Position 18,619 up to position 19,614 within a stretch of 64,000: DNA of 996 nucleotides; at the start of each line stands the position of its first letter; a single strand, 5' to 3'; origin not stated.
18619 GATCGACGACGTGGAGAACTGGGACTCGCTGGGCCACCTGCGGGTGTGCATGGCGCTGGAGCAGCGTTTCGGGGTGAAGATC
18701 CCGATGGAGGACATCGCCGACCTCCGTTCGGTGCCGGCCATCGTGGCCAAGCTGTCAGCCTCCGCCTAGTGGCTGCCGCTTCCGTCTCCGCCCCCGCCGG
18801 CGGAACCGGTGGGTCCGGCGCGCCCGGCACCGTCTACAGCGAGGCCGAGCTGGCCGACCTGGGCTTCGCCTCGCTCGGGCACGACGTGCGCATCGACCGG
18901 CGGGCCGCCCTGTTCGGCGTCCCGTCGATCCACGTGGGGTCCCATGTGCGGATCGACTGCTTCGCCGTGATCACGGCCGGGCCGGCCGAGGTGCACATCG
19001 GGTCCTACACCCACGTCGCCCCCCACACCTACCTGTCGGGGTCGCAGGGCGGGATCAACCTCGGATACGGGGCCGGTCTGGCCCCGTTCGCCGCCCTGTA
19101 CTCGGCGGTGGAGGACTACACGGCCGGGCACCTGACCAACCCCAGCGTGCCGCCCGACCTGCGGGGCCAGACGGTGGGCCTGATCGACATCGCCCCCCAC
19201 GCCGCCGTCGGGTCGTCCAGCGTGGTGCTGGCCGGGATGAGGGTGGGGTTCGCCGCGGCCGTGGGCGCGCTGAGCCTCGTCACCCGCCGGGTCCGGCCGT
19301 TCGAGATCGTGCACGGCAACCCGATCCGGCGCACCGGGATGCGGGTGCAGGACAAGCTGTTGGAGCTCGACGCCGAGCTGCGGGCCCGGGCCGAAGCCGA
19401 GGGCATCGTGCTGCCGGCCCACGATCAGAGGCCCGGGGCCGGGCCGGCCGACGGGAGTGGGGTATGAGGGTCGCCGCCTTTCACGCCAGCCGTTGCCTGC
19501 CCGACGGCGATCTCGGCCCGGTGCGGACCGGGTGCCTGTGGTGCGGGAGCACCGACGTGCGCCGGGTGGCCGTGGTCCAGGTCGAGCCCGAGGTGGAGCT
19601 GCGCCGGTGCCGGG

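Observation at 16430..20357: FkbH-like loader, dedicated ACP, LbH acyltransferase, VOC protein and methyltransferase embedded in a dTDP-aminosugar locus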

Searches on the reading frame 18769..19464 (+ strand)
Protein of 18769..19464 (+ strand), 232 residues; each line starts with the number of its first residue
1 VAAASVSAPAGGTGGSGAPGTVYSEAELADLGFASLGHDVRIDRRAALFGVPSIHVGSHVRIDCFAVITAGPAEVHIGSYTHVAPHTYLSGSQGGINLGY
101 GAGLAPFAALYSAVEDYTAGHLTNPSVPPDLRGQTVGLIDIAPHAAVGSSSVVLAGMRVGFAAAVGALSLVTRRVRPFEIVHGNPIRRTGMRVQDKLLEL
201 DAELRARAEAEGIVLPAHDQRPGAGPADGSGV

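Call 7: search_protein_families(library=pfam, proteins=[window:18769-19464:+], max_evalue=0.01)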
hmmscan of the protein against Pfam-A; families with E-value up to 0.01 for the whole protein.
window:18769-19464:+ (232 aa): 1 family
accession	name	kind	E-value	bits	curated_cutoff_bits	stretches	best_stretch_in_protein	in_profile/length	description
PF00132.30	Hexapep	-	0.00024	21.1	27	0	54-90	2-35/36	Bacterial transferase hexapeptide (six repeats)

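Call 8: search_protein_families(library=ncbifam, proteins=[window:18769-19464:+], max_evalue=0.01)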
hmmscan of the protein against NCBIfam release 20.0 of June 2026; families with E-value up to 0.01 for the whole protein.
window:18769-19464:+ (232 aa): 23 families
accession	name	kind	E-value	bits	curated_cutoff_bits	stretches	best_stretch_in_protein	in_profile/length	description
NF000490.1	chloram_CatB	equivalog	1.5e-09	37.5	350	1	143-199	115-171/210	type B chloramphenicol O-acetyltransferase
TIGR03570.1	NeuD_NnaD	subfamily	3.2e-09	36.7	160.8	1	137-186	152-201/202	NeuD/PglB/VioB family sugar acetyltransferase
NF003657.0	PRK05289.1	equivalog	4.4e-09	35.8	226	1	137-192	141-196/264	acyl-ACP--UDP-N-acetylglucosamine O-acyltransferase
NF000311.1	Vat_ABCDEFH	equivalog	4.5e-08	32.9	300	1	141-199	113-171/201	Vat family streptogramin A O-acetyltransferase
NF033468.1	stregram_VatI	exception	7.5e-08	32.4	415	1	104-198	87-172/208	streptogramin A O-acetyltransferase Vat(I)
NF000020.1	stregram_VatE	exception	2.3e-07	30.6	450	1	104-194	90-171/214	streptogramin A O-acetyltransferase Vat(E)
NF007240.0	PRK09677.1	equivalog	2.8e-07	30.2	243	1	121-187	113-179/192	putative lipopolysaccharide biosynthesis O-acetyl transferase WbbJ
NF007797.0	PRK10502.1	subfamily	6.9e-07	29.1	192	1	45-195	44-182/183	WcaF family extracellular polysaccharide biosynthesis acetyltransferase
TIGR01852.1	lipid_A_lpxA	equivalog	1.6e-06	27.6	231.05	1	137-192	136-191/254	acyl-ACP--UDP-N-acetylglucosamine O-acyltransferase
NF058585.1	HptprglPActTf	PfamEq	1.7e-06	27.7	300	1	136-192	104-160/172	heptaprenylglyceryl phosphate O-acetyltransferase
NF000101.1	stregram_VatA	exception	1.8e-06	27.7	450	1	137-199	117-179/219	streptogramin A O-acetyltransferase Vat(A)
TIGR03308.1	phn_thr-fam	hypoth_equivalog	3.1e-06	27.2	201.65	1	145-193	115-163/204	phosphonate metabolim protein, transferase hexapeptide repeat family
NF000097.1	stregram_VatC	exception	8.5e-06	25.8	425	1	138-195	118-175/212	streptogramin A O-acetyltransferase Vat(C)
TIGR03532.1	DapD_Ac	equivalog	0.00013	21.6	231.75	1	141-188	163-210/231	2,3,4,5-tetrahydropyridine-2,6-dicarboxylate N-acetyltransferase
TIGR04008.1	WcaF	equivalog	0.00055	19.9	326.3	1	43-193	41-179/180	colanic acid biosynthesis acetyltransferase WcaF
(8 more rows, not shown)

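Call 28: search_solved_structures(query=window:18769-19464:+, max_evalue=0.1, show_alignments=2)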
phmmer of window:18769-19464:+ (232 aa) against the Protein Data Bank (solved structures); distinct sequences matched with E-value up to 0.1: 35.
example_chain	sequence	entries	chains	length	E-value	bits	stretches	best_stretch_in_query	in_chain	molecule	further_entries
3vbk_A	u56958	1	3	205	8e-29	104.2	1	19-204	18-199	Galactoside O-acetyltransferase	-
3vbi_A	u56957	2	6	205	2.1e-28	102.8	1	19-204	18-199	Galactoside O-acetyltransferase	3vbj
3vbm_A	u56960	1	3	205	2.9e-28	102.3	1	19-204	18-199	Galactoside O-acetyltransferase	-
3vbl_A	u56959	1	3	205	2.9e-28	102.3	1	19-204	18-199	Galactoside O-acetyltransferase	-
3vbp_A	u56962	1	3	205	4e-28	101.9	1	19-204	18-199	Galactoside O-acetyltransferase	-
3vbn_A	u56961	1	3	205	5.5e-28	101.4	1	19-204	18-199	Galactoside O-acetyltransferase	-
8j40_A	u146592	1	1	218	4.5e-07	33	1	141-203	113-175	CatB8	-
1xat_A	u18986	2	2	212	1.2e-05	28.4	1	141-195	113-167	XENOBIOTIC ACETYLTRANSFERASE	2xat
6mfk_A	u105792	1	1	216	2.9e-05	27.1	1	144-200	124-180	Chloramphenicol acetyltransferase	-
6x3c_A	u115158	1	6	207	3.3e-05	26.9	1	136-199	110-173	Virginiamycin A acetyltransferase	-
6x3j_A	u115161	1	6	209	3.4e-05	26.9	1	136-199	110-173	Virginiamycin A acetyltransferase,VatA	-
4myo_A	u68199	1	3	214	3.5e-05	26.8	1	136-199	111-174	Virginiamycin A acetyltransferase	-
4hur_A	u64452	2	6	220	3.7e-05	26.7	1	136-199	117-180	Virginiamycin A acetyltransferase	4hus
3eev_A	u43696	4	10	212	7.3e-05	25.8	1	145-197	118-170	Chloramphenicol acetyltransferase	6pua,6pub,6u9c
8vr6_A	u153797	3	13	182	0.00013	25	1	73-185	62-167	Acetyltransferase, putative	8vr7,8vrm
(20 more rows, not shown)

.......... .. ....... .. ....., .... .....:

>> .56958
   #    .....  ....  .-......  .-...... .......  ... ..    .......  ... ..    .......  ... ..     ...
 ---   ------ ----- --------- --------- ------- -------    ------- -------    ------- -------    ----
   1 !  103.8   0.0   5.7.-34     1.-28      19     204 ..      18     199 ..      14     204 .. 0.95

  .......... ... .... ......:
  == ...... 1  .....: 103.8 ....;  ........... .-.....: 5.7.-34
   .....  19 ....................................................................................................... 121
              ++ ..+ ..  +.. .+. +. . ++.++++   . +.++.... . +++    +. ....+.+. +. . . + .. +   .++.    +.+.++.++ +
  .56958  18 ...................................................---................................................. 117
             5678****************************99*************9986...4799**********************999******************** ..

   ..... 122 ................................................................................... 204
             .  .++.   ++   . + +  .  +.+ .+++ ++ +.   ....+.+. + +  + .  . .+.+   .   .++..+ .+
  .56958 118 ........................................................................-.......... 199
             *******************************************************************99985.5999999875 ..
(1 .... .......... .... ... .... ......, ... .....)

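Call 84: find_homologous_proteins(query=window:18769-19464:+, max_evalue=1e-10)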
Query window:18769-19464:+ (232 aa): 173 proteins with E <= 1e-10 among 8000 candidates; the best 120 are listed.
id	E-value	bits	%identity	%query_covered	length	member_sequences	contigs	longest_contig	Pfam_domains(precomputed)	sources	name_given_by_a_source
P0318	6.9e-137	472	96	100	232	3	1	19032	-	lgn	-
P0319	8.4e-119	413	94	87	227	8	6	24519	-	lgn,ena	-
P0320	4.1e-114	398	84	91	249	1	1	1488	PF00132.31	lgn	-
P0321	6.4e-110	384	86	88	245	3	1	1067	PF00132.31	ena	-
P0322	9.5e-105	367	82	91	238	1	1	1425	PF00132.31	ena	-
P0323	4.9e-96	339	78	86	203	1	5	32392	PF00132.31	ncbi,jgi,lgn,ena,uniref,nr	ncbi:MAG: acyltransferase [Actinomycetes bacterium]|jgi:galactoside O-acetyltransferase|uniref:Unann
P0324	5.6e-96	339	80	84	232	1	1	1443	PF00132.31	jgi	jgi:galactoside O-acetyltransferase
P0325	1.1e-93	331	77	86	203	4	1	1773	PF00132.31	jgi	jgi:acetyltransferase-like isoleucine patch superfamily enzyme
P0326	1.2e-92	328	76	86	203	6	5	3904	PF00132.31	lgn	-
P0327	8.4e-92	325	75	86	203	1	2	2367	PF00132.31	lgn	-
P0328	1.1e-91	325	77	83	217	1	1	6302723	PF00132.31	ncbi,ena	-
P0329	3.9e-91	323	75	86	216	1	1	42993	PF00132.31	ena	-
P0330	2.5e-90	320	75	86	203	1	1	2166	PF00132.31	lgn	-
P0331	3.0e-90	320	74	89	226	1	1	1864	PF00132.31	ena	-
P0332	1.0e-88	315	74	85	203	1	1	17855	-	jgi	-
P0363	2.2e-58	216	56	78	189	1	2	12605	PF14602.13,PF00132.31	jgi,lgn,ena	jgi:acetyltransferase-like isoleucine patch superfamily enzyme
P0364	1.3e-43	167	48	78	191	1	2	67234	PF00132.31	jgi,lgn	-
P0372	2.0e-36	144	44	81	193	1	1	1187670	PF00132.31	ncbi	ncbi:MAG: acyltransferase [Planctomycetaceae bacterium]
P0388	3.3e-34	137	45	78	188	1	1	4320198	PF00132.31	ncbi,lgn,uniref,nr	ncbi:acyltransferase [Horticoccus luteus]|uniref:Acyltransferase n=1 Tax=Horticoccus luteus TaxID=28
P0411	2.2e-32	131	41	78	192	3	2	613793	PF00132.31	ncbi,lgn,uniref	ncbi:acyltransferase [Agrobacterium pusense]|uniref:acyltransferase n=1 Tax=Agrobacterium pusense Ta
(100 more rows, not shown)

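Call 85: find_encoding_contigs(protein=P0388, flank=8000, max_places=1)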
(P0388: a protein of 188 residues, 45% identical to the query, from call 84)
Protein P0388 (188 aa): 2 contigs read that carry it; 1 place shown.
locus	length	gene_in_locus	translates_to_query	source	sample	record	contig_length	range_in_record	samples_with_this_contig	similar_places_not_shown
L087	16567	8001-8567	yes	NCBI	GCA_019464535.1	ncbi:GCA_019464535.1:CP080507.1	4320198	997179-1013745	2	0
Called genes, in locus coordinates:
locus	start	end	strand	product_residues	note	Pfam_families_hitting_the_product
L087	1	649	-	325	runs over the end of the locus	PF00535:Glycos_transf_2, PF13641:Glyco_tranf_2_3 (weak)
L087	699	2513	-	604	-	-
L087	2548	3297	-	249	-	PF13489:Methyltransf_23 (weak), PF08241:Methyltransf_11 (weak), PF13649:Methyltransf_25 (faint)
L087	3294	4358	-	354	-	-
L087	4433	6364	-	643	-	-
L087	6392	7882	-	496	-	PF00535:Glycos_transf_2, PF13641:Glyco_tranf_2_3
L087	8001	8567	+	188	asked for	PF00132:Hexapep (weak)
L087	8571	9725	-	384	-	PF01041:DegT_DnrJ_EryC1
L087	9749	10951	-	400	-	PF00005:ABC_tran, PF14524:Wzt_C (weak)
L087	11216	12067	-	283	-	PF01061:ABC2_membrane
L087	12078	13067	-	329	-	PF01370:Epimerase, PF04321:RmlD_sub_bind (weak), PF16363:GDP_Man_Dehyd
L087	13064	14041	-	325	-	PF01370:Epimerase, PF16363:GDP_Man_Dehyd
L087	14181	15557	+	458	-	PF02321:OEP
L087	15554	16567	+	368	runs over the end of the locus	PF00364:Biotin_lipoyl (faint), PF25917:BSH_RND (weak), PF25954:Beta-barrel_RND_2 (weak), PF25967:RND-MFP_C (weak), PF25989:YknX_C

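Call 86: find_encoding_contigs(protein=P0411, flank=8000, max_places=1)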
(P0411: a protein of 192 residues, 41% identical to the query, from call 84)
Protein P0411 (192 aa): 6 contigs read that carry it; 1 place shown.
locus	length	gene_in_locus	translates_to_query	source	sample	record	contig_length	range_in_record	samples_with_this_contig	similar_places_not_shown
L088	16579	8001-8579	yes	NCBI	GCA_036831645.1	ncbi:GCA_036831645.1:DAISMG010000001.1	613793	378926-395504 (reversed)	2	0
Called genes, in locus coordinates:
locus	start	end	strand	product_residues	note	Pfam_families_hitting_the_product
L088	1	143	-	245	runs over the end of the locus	PF00756:Esterase (faint), PF02230:Abhydrolase_2 (weak), PF00561:Abhydrolase_1 (faint), PF01738:DLH (weak), PF00326:Peptidase_S9 (faint), PF10503:Esterase_PHB (weak)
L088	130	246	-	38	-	-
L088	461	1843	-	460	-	PF05598:DUF772, PF01609:DDE_Tnp_1, PF13751:DDE_Tnp_1_6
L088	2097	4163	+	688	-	PF00580:UvrD-helicase, PF13604:AAA_30 (faint), PF01443:Viral_helicase1 (faint), PF13245:AAA_19, PF13361:UvrD_C, PF13538:UvrD_C_2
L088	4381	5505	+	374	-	PF01757:Acyl_transf_3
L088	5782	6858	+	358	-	PF01370:Epimerase, PF04321:RmlD_sub_bind (weak), PF16363:GDP_Man_Dehyd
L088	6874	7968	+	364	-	PF01041:DegT_DnrJ_EryC1, PF00155:Aminotran_1_2 (weak), PF01212:Beta_elim_lyase (faint), PF00266:Aminotran_5 (weak)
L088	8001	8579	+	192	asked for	PF00132:Hexapep (faint)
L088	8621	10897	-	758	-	-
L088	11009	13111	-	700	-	PF01075:Glyco_transf_9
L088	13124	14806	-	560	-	PF07221:GlcNAc_2-epim, PF00702:Hydrolase (weak), PF13419:HAD_2 (faint), PF13242:Hydrolase_like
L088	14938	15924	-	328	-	PF01073:3Beta_HSD, PF01370:Epimerase, PF04321:RmlD_sub_bind (weak), PF16363:GDP_Man_Dehyd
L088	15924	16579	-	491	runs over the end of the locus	PF00294:PfkB, PF08543:Phos_pyr_kin (faint), PF01467:CTP_transf_like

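Call 87: find_encoding_contigs(protein=P0372, flank=8000, max_places=1)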
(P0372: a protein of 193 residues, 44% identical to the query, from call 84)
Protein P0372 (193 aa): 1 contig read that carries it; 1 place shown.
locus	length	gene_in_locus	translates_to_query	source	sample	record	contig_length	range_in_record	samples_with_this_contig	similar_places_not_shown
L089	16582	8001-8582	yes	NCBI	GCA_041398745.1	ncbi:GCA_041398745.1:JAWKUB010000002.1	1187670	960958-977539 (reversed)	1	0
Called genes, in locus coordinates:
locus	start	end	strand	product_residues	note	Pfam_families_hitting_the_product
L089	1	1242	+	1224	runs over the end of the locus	PF13514:AAA_27, PF02463:SMC_N (weak)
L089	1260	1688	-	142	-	PF01325:Fe_dep_repress, PF25213:HVO_A0261_N (weak), PF08279:HTH_11 (faint), PF12802:MarR_2 (weak), PF02742:Fe_dep_repr_C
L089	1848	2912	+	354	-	PF07963:N_methyl, PF07596:SBP_bac_10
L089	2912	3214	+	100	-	-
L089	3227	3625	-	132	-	-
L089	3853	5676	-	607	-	PF02776:TPP_enzyme_N, PF00205:TPP_enzyme_M, PF02775:TPP_enzyme_C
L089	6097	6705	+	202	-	-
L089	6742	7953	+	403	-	PF00994:MoCF_biosynth, PF18146:CinA_KH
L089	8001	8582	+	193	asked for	PF00132:Hexapep (faint)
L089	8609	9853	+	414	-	PF01041:DegT_DnrJ_EryC1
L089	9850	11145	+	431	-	PF13477:Glyco_trans_4_2 (faint), PF00534:Glycos_transf_1 (weak)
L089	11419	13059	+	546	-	PF13646:HEAT_2 (weak)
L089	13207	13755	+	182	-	PF00719:Pyrophosphatase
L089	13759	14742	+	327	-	PF00490:ALAD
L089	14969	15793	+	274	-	-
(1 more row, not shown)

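Call 88: find_encoding_contigs(protein=P0364, flank=8000, max_places=1)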
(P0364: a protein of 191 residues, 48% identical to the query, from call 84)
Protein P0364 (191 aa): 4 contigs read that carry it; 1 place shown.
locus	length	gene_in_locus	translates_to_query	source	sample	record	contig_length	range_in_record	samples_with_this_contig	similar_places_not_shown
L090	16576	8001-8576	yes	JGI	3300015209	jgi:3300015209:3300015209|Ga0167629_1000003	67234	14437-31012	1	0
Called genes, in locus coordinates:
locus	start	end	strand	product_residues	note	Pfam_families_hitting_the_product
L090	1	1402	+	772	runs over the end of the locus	PF13439:Glyco_transf_4, PF13579:Glyco_trans_4_4, PF00534:Glycos_transf_1, PF13692:Glyco_trans_1_4, PF13579:Glyco_trans_4_4, PF13439:Glyco_transf_4, PF00534:Glycos_transf_1, PF13692:Glyco_trans_1_4, +3 more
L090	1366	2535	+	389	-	PF13439:Glyco_transf_4, PF00534:Glycos_transf_1, PF13692:Glyco_trans_1_4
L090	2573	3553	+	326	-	-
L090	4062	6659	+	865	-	-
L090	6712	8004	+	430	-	PF00155:Aminotran_1_2 (weak), PF01041:DegT_DnrJ_EryC1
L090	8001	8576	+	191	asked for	PF00132:Hexapep (faint)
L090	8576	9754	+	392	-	PF04577:Glyco_transf_61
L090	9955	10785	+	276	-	PF08003:Methyltransf_9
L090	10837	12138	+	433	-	PF00005:ABC_tran, PF13304:AAA_21 (faint), PF14524:Wzt_C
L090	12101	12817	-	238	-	-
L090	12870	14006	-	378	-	PF13439:Glyco_transf_4, PF13579:Glyco_trans_4_4, PF00534:Glycos_transf_1, PF13692:Glyco_trans_1_4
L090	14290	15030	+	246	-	PF05711:TylF, PF13578:Methyltransf_24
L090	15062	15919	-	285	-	-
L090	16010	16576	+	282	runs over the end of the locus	PF01501:Glyco_transf_8 (faint)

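Call 89: find_encoding_contigs(protein=P0363, flank=8000, max_places=1)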
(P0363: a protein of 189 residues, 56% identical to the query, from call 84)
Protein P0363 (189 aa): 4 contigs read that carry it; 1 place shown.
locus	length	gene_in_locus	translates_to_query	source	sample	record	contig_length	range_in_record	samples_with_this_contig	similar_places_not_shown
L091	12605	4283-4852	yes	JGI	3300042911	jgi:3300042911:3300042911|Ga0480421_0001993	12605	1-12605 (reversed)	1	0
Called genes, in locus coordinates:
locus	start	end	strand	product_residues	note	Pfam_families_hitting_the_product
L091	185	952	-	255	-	PF00483:NTP_transferase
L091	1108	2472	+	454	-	PF01073:3Beta_HSD, PF01370:Epimerase, PF02719:Polysacc_synt_2, PF04321:RmlD_sub_bind, PF07993:NAD_binding_4, PF13460:NAD_binding_10 (weak), PF16363:GDP_Man_Dehyd, PF13669:Glyoxalase_4, +1 more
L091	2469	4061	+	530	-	-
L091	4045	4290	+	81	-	PF00550:PP-binding (weak)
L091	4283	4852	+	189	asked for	PF00132:Hexapep (faint), PF14602:Hexapep_2 (faint)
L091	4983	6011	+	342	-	PF00535:Glycos_transf_2, PF13641:Glyco_tranf_2_3 (weak)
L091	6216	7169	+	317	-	PF00155:Aminotran_1_2 (weak), PF01041:DegT_DnrJ_EryC1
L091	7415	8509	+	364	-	PF03816:LytR_cpsA_psr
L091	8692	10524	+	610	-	PF00005:ABC_tran, PF02463:SMC_N (faint)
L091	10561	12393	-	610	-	PF00009:GTP_EFTU, PF01926:MMR_HSR1 (faint), PF13238:AAA_18 (faint), PF03144:GTP_EFTU_D2 (weak), PF22594:GTP-eEF1A_C, PF01583:APS_kinase, PF13671:AAA_33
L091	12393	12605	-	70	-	?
